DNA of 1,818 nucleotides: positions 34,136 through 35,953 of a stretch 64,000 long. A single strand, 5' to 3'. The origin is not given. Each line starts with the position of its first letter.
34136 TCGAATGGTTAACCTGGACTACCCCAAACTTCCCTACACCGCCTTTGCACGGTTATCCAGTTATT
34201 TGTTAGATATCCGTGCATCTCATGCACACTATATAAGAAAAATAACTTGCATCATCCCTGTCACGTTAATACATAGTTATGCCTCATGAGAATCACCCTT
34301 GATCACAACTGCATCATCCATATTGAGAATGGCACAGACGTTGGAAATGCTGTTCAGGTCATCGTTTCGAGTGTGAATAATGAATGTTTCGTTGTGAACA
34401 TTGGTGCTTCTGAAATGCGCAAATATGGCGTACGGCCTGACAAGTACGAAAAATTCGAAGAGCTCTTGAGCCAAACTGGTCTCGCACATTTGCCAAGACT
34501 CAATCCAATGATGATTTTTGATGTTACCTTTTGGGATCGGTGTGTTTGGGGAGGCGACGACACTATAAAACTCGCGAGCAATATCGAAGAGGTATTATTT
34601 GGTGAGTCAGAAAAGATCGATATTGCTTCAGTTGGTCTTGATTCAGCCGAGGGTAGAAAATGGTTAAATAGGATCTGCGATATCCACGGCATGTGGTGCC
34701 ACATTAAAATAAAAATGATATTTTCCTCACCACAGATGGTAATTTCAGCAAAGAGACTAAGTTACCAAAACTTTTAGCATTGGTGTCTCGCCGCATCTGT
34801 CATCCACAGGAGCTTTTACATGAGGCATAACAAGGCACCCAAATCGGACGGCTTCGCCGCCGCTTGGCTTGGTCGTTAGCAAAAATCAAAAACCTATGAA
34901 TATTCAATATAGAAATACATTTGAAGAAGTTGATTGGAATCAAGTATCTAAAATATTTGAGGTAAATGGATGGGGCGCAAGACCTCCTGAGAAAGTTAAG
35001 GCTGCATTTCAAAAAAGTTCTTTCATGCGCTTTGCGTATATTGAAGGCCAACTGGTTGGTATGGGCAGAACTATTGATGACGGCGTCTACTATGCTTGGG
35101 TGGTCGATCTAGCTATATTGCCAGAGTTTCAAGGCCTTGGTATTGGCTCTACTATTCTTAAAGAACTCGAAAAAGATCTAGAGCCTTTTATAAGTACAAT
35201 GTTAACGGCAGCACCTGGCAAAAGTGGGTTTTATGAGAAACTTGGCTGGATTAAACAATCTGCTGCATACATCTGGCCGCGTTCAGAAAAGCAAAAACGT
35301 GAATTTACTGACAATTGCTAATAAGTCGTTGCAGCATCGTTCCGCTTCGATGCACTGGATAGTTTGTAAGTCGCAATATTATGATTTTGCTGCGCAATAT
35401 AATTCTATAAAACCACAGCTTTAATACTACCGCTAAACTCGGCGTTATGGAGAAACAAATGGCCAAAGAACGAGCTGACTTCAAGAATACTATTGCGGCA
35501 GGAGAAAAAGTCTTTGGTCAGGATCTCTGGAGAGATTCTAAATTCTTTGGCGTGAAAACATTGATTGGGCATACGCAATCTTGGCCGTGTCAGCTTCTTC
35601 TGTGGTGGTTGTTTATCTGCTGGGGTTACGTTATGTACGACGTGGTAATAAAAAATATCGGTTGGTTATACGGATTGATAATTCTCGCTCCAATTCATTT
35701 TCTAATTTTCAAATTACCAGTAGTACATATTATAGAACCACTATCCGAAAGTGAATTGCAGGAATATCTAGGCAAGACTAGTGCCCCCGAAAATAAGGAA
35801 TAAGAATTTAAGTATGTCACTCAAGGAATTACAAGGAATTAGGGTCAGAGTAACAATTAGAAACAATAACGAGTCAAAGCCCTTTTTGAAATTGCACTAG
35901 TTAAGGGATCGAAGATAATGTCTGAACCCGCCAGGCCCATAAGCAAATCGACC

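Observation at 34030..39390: Low-GC accessory islet between marC and folA carrying parDE plus a run of unannotatable genes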

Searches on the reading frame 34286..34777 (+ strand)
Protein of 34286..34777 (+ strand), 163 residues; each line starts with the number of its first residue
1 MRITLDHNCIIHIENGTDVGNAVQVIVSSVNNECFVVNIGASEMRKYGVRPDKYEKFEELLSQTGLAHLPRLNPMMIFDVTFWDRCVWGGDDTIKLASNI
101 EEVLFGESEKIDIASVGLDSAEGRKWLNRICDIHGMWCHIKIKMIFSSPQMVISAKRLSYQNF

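Call 3: search_protein_families(library=pfam, proteins=[window:34286-34777:+], max_evalue=0.1)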
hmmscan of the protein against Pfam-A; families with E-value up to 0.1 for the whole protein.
window:34286-34777:+ (163 aa): 0 families

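Call 4: search_protein_families(library=padloc, proteins=[window:34286-34777:+], max_evalue=0.1)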
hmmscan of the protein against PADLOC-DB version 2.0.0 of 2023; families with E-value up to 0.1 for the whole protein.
window:34286-34777:+ (163 aa): 0 families

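Call 5: search_protein_families(library=ncbifam, proteins=[window:34286-34777:+], max_evalue=0.1)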
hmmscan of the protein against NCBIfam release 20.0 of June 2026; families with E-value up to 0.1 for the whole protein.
window:34286-34777:+ (163 aa): 0 families

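Call 13: search_protein_families(library=phrogs, proteins=[window:34286-34777:+], max_evalue=0.1)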
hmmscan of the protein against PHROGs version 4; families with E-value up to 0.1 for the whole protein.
window:34286-34777:+ (163 aa): 0 families

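Call 16: search_solved_structures(query=window:34286-34777:+, max_evalue=10)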
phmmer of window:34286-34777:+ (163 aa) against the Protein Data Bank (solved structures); distinct sequences matched with E-value up to 10: 1.
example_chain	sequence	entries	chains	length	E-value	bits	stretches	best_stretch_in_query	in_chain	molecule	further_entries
3lhe_A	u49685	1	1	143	0.66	13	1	11-69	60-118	GntR family Transcriptional regulator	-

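Call 41: find_homologous_proteins(query=window:34286-34777:+, max_evalue=0.001)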
Query window:34286-34777:+ (163 aa): 202 proteins with E <= 0.001 among 211 candidates; the best 120 are listed.
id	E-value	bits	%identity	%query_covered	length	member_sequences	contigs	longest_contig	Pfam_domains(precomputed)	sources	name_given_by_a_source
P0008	9.0e-107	372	100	100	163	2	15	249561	-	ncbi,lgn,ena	-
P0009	3.2e-78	279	84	87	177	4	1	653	-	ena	-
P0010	3.2e-73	263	79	87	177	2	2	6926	-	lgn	-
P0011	4.1e-73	263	79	87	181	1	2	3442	-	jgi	jgi:hypothetical protein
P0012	5.0e-73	262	77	87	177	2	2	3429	-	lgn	-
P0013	7.2e-73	262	77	87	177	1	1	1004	-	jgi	jgi:hypothetical protein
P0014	1.8e-71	257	77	87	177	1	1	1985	-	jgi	jgi:hypothetical protein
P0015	1.9e-71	257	79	87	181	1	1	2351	-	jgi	jgi:hypothetical protein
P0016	2.9e-71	257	77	87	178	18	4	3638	-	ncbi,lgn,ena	-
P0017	1.3e-70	254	77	87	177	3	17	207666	-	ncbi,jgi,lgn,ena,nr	ncbi:MAG TPA: hypothetical protein DCY98_10215 [Nitrospinae bacterium]|nr:hypothetical protein [Nitr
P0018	1.2e-69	251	79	85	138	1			-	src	-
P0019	2.3e-69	250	74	87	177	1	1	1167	-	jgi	jgi:hypothetical protein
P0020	9.4e-69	248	74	87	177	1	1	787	-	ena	-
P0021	4.7e-67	243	72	87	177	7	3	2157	-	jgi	jgi:hypothetical protein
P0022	1.0e-66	242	74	87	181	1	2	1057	-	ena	-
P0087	2.4e-57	211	63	87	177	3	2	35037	-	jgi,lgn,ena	-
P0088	3.1e-57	211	64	87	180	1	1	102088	-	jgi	jgi:hypothetical protein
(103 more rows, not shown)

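Call 43: find_encoding_contigs(protein=P0017, flank=6000, max_places=5)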
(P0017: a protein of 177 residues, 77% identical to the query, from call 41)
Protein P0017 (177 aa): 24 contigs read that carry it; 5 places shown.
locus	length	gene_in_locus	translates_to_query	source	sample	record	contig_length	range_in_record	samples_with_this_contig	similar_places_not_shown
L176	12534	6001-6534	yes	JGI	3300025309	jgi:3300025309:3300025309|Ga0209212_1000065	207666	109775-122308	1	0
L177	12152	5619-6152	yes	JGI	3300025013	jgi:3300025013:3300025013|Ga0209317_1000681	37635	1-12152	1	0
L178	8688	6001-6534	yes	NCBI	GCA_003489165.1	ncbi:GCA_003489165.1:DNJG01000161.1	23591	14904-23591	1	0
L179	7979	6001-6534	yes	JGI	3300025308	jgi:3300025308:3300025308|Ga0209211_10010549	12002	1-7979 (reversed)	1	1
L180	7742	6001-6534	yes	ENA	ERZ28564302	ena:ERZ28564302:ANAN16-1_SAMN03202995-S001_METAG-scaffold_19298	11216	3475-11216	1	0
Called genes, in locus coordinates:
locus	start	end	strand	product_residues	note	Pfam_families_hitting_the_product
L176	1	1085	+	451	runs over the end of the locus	PF00291:PALP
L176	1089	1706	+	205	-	PF00697:PRAI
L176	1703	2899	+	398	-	PF00291:PALP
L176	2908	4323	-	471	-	PF00749:tRNA-synt_1c, PF19269:Anticodon_2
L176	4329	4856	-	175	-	PF01243:PNPOx_N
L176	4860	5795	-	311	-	PF00890:FAD_binding_2 (weak), PF01134:GIDA (faint), PF01266:DAO (faint), PF01946:Thi4 (faint), PF07992:Pyr_redox_2, PF12831:FAD_oxidored (weak), PF13738:Pyr_redox_3, PF00070:Pyr_redox, +1 more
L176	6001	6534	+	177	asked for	-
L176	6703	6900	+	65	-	-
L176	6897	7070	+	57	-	PF07927:HicA_toxin (weak)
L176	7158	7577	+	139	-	-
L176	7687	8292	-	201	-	PF01914:MarC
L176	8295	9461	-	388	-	PF07690:MFS_1, PF12832:MFS_1_like (weak), PF00083:Sugar_tr (faint), PF07690:MFS_1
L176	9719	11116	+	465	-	PF14052:Caps_assemb_Wzi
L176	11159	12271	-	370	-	PF13439:Glyco_transf_4, PF20706:GT4-conflict, PF00534:Glycos_transf_1, PF13524:Glyco_trans_1_2 (weak), PF13692:Glyco_trans_1_4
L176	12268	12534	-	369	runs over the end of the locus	PF01075:Glyco_transf_9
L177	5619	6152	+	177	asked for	-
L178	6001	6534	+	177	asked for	-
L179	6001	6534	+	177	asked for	-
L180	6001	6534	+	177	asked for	-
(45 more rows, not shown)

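Call 59: find_encoding_contigs(protein=P0087, flank=8000, max_places=3)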
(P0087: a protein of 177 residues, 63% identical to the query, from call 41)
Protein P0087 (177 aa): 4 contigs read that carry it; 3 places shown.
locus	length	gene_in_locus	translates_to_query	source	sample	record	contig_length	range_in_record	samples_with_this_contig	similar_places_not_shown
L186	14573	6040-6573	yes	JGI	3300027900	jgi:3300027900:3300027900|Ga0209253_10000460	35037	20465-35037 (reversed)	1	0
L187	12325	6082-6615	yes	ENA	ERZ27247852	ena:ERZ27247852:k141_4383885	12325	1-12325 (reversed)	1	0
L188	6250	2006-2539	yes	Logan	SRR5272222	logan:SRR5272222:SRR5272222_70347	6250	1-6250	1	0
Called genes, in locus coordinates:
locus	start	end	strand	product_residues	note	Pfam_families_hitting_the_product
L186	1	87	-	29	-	?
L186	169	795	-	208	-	PF01656:CbiA, PF09140:MipZ (weak), PF10609:ParA (weak), PF13614:AAA_31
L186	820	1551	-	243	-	PF04079:SMC_ScpB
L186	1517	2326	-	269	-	PF02616:SMC_ScpA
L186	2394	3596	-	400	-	PF00579:tRNA-synt_1b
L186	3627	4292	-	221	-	PF02163:Peptidase_M50 (weak)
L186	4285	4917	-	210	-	PF01300:Sua5_yciO_yrdC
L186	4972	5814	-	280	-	PF02811:PHP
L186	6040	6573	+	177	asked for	-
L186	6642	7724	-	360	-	PF02492:cobW, PF07683:CobW_C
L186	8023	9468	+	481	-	PF13241:NAD_binding_7, PF14824:Sirohm_synth_M, PF10414:CysG_dimeriser, PF00590:TP_methylase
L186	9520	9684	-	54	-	-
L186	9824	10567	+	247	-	PF00027:cNMP_binding, PF13545:HTH_Crp_2, PF00325:Crp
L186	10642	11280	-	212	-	PF00578:AhpC-TSA, PF08534:Redoxin, PF10417:1-cysPrx_C (weak)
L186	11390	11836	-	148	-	PF00034:Cytochrom_C (faint), PF13442:Cytochrome_CBB3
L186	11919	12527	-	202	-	PF07813:LTXXQ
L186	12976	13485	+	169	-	-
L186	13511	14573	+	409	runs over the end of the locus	PF00462:Glutaredoxin (weak)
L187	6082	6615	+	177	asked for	-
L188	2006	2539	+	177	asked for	-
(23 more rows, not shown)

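Call 65: search_solved_structures(query=A3, max_evalue=10)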
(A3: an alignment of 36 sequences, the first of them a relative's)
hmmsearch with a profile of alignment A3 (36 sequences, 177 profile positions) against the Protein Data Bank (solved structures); distinct sequences matched with E-value up to 10: 6.
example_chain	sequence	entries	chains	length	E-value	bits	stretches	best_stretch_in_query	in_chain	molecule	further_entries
6een_B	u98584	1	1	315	2.5e-06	30.8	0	43-57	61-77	Designer Pentatricopeptide Protein dPPR10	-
6een_A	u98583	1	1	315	0.00017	24.8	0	43-54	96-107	Designer Pentatricopeptide Protein dPPR10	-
4ozs_A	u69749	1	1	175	0.0013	21.9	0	43-58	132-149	Alpha solenoid protein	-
6dxs_A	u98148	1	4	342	1.7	11.8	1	51-109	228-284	4-oxalomesaconate hydratase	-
6dxq_A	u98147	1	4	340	1.9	11.6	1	51-108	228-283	4-oxalomesaconate hydratase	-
6dwv_B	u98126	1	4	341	1.9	11.6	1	51-108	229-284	4-oxalomesaconate hydratase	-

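Call 66: search_protein_families(library=pfam, proteins=[P0009, P0017, P0088], max_evalue=1)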
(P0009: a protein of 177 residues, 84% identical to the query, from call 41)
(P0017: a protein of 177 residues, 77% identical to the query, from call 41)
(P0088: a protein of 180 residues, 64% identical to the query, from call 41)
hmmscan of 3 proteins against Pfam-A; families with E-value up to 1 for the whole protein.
P0009 (177 aa): 1 family
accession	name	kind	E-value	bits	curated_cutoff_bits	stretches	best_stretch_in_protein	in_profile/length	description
PF24353.1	DUF7513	-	0.13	12.6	27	1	18-55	21-58/81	Domain of unknown function (DUF7513)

P0017 (177 aa): 1 family
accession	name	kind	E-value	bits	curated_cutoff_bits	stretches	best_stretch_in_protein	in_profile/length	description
PF24353.1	DUF7513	-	0.075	13.4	27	1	18-55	21-58/81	Domain of unknown function (DUF7513)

P0088 (180 aa): 2 families
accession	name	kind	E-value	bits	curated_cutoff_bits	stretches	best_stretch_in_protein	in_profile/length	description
PF21483.2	CdiA_helical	-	0.15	12.3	27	0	105-127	12-32/60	Toxin CdiA-like, helical domain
PF02957.21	TT_ORF2-like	-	0.44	11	24.3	1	124-139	6-21/53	TT viral ORF2-like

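Call 73: predict_structure(alignment_id=A3)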
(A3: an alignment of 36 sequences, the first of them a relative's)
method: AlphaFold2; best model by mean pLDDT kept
length: 177 residues; sequences in the alignment: 36
mean_pLDDT: 95.8   pTM: 0.91
mean pLDDT of the five models: 95.8, 95.0, 94.1, 87.1, 86.7
residues with pLDDT >= 90: 170; 70-90: 7; 50-70: 0; < 50: 0
segments of 3 or more residues with pLDDT < 50: none
pLDDT, mean of each block of 10 residues (from residue 1): 97 98 98 96 93 96 98 94 91 96 95 94 96 98 98 93 98 97
secondary structure, 60 per line:
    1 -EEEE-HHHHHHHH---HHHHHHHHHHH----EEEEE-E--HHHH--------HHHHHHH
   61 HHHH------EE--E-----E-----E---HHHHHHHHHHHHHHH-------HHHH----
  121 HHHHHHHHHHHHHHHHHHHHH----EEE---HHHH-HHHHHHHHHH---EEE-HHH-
elements in order: E2-5 H7-14 H18-28 E33-37 H42-45 H54-64 H91-105 H113-116 H121-141 E146-148 H152-155 H157-166 E170-172

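Call 90: find_related_loci(query=A3, collection=viral_contigs, flank=5000)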
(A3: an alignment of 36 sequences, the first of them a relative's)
Query A3 (177 aa) in viral_contigs; peptide patterns used: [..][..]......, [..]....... (x = any residue, [..] = any of these).
6 stretches matched a pattern, but none encodes a relative of the query by tblastn (E <= 1e-3).

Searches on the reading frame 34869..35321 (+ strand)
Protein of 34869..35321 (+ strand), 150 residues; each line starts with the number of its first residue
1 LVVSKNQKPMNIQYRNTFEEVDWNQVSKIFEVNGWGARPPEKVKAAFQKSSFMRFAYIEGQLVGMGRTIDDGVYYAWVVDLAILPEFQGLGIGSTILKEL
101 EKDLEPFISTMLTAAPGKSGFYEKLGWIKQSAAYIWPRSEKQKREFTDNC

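Call 3: search_protein_families(library=pfam, proteins=[window:34869-35321:+], max_evalue=0.1)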
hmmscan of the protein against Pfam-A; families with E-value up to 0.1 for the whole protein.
window:34869-35321:+ (150 aa): 6 families
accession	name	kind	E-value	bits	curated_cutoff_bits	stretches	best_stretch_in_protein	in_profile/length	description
PF13673.13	Acetyltransf_10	-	4.2e-11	43.3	23.6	1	41-130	20-110/128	Acetyltransferase (GNAT) domain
PF13508.13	Acetyltransf_7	-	5e-11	43.3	27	1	56-128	8-83/84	Acetyltransferase (GNAT) domain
PF00583.31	Acetyltransf_1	-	5e-10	40.1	20.7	1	34-127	15-116/116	Acetyltransferase (GNAT) family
PF09568.16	RE_MjaI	-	0.011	16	22.7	1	68-106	69-107/164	MjaI restriction endonuclease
PF13527.13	Acetyltransf_9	-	0.021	15.3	25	1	74-127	71-124/127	Acetyltransferase (GNAT) domain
PF08445.16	FR47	-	0.025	15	22.1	1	80-132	26-82/86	FR47-like protein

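Call 4: search_protein_families(library=padloc, proteins=[window:34869-35321:+], max_evalue=0.1)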
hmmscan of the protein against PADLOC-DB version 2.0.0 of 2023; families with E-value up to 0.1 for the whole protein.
window:34869-35321:+ (150 aa): 0 families

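Call 5: search_protein_families(library=ncbifam, proteins=[window:34869-35321:+], max_evalue=0.1)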
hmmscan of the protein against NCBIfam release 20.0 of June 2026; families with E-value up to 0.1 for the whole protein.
window:34869-35321:+ (150 aa): 4 families
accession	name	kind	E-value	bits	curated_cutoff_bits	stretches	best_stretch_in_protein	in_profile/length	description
TIGR01575.1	rimI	equivalog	0.0007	19.8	86.4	1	43-105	23-85/132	ribosomal protein S18-alanine N-acetyltransferase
NF002959.0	PRK03624.1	equivalog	0.0016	18.1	124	1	55-131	53-133/147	GNAT family acetyltransferase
NF040501.1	resist_ArsN2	equivalog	0.083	12.5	125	0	48-150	22-123/133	arsenic resistance N-acetyltransferase ArsN2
NF008181.0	PRK10930.1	equivalog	0.098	11.4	660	0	29-49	233-253/419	FtsH protease activity modulator HflK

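Call 13: search_protein_families(library=phrogs, proteins=[window:34869-35321:+], max_evalue=0.1)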
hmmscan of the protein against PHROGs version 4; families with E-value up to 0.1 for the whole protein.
window:34869-35321:+ (150 aa): 3 families
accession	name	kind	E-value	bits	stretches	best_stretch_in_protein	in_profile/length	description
phrog_1249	-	other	0.00087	20.1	1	50-131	58-150/180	acetyltransferase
phrog_21214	-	other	0.007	17.4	1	46-101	48-100/129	acetyltransferase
phrog_11143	-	unknown function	0.029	14.4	1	71-100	253-282/357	-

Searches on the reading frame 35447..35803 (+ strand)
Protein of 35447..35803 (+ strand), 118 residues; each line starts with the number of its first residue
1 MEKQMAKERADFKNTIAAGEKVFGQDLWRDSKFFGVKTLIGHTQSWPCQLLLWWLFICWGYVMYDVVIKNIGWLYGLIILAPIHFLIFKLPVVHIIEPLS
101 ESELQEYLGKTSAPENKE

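Call 3: search_protein_families(library=pfam, proteins=[window:35447-35803:+], max_evalue=0.1)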
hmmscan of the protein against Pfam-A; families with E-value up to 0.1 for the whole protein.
window:35447-35803:+ (118 aa): 2 families
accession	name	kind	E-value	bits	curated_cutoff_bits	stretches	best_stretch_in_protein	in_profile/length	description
PF04647.20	AgrB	-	0.018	14.8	23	1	44-112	73-145/185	Accessory gene regulator B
PF07274.17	DUF1440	-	0.044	14.2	34.7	1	61-108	75-120/135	Protein of unknown function (DUF1440)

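Call 4: search_protein_families(library=padloc, proteins=[window:35447-35803:+], max_evalue=0.1)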
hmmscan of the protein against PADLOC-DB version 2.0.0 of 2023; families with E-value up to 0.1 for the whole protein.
window:35447-35803:+ (118 aa): 0 families

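Call 5: search_protein_families(library=ncbifam, proteins=[window:35447-35803:+], max_evalue=0.1)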
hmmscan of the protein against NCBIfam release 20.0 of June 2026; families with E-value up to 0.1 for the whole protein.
window:35447-35803:+ (118 aa): 0 families

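Call 13: search_protein_families(library=phrogs, proteins=[window:35447-35803:+], max_evalue=0.1)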
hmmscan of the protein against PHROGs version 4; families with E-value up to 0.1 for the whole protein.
window:35447-35803:+ (118 aa): 0 families
